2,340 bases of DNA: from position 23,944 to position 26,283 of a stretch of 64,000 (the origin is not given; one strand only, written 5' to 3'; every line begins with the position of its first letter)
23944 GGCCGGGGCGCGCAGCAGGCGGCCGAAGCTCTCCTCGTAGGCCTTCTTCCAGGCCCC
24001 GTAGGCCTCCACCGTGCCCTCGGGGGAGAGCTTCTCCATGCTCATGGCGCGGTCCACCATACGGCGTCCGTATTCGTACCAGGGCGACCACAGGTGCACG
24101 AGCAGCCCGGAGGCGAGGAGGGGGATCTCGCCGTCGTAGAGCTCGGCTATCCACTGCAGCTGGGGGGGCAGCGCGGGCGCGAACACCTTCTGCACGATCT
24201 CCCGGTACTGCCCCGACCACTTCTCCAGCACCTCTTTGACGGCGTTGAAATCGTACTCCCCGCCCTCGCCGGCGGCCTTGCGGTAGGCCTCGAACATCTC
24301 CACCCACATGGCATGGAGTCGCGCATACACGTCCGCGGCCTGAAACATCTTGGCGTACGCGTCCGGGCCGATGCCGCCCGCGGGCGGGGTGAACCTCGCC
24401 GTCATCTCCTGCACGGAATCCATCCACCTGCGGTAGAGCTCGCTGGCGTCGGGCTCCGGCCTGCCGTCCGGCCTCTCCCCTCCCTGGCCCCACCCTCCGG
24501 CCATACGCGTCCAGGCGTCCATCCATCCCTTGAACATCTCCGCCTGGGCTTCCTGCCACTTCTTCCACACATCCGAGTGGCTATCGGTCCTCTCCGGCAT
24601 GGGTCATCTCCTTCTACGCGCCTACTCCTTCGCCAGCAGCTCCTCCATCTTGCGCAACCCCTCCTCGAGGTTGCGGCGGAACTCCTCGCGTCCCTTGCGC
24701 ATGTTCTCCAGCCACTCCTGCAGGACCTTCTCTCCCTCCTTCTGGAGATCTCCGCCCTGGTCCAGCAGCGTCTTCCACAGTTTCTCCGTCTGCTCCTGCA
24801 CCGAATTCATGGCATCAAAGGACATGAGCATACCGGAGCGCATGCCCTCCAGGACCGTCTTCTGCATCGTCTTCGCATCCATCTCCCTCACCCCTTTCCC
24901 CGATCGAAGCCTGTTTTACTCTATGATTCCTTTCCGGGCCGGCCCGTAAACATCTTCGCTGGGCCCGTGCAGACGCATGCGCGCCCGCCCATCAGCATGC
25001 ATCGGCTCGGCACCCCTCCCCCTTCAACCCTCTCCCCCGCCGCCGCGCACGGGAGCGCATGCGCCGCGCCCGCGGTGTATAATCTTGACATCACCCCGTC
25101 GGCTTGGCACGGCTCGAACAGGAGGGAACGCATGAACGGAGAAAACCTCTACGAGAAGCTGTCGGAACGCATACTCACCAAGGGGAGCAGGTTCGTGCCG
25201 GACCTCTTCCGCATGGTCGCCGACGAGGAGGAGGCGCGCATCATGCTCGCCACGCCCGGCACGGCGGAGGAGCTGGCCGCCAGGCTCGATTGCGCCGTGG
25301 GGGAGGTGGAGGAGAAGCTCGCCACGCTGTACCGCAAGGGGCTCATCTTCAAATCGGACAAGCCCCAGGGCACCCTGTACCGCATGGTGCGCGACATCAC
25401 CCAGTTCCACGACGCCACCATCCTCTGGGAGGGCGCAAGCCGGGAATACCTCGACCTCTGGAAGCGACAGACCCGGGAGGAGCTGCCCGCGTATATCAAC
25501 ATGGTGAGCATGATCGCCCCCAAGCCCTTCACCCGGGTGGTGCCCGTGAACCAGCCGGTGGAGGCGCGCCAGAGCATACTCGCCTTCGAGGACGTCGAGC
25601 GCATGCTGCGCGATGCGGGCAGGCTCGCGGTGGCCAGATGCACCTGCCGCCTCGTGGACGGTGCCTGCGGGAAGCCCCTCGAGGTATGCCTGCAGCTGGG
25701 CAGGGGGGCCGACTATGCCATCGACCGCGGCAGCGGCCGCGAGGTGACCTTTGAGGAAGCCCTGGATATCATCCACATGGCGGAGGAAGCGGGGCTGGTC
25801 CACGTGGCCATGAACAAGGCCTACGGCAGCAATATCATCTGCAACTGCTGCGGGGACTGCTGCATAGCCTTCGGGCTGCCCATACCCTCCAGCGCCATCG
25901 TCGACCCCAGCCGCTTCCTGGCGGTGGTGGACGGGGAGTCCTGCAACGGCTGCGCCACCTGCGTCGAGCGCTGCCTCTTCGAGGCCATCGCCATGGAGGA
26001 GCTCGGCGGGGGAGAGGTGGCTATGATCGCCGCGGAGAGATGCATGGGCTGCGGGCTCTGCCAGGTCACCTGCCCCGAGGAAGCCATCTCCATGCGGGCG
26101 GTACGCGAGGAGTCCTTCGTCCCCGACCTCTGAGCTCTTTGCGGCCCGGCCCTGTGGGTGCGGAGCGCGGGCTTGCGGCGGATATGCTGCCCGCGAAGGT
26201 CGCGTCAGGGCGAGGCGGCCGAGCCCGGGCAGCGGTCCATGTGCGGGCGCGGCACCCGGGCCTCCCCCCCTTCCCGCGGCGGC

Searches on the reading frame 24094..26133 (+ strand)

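Call 76: search_protein_families(library=padloc, proteins=[window:24094-26133:+], max_evalue=0.01)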
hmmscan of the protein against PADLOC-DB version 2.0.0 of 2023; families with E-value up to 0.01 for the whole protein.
window:24094-26133:+ (679 aa): 1 family
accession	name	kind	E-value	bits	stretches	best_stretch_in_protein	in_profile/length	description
PDLC01438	Csa3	-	0.0054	14.8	1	354-482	124-239/305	"CAS-I,CAS-II,CAS-III,CAS-IV,CAS-V,CAS-VI; associated_signaling"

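Call 77: search_protein_families(library=pfam, proteins=[window:24094-26133:+], max_evalue=0.001)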
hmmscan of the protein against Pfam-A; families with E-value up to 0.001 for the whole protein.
window:24094-26133:+ (679 aa): 7 families
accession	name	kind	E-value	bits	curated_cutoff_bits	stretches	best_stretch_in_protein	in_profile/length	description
PF12838.12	Fer4_7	-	8.3e-08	33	27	1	616-664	1-52/52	4Fe-4S dicluster domain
PF00037.32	Fer4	-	3.6e-07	30.2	21.1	1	647-666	5-24/24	4Fe-4S binding domain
PF14697.11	Fer4_21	-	6.1e-07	29.9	35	1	610-667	1-59/59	4Fe-4S dicluster domain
PF13187.11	Fer4_9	-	3.1e-05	24.3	27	1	617-665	2-52/52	4Fe-4S dicluster domain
PF13237.11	Fer4_10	-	0.00025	21.4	25.5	1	611-661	3-53/53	4Fe-4S dicluster domain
PF12797.12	Fer4_2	-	0.00025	21.3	24.5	1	644-662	4-22/22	4Fe-4S binding domain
PF25160.1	LdpA_Fe-S-bd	-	0.00041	20.5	27.6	1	623-669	9-47/49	LdpA Fe-S cluster-binding domain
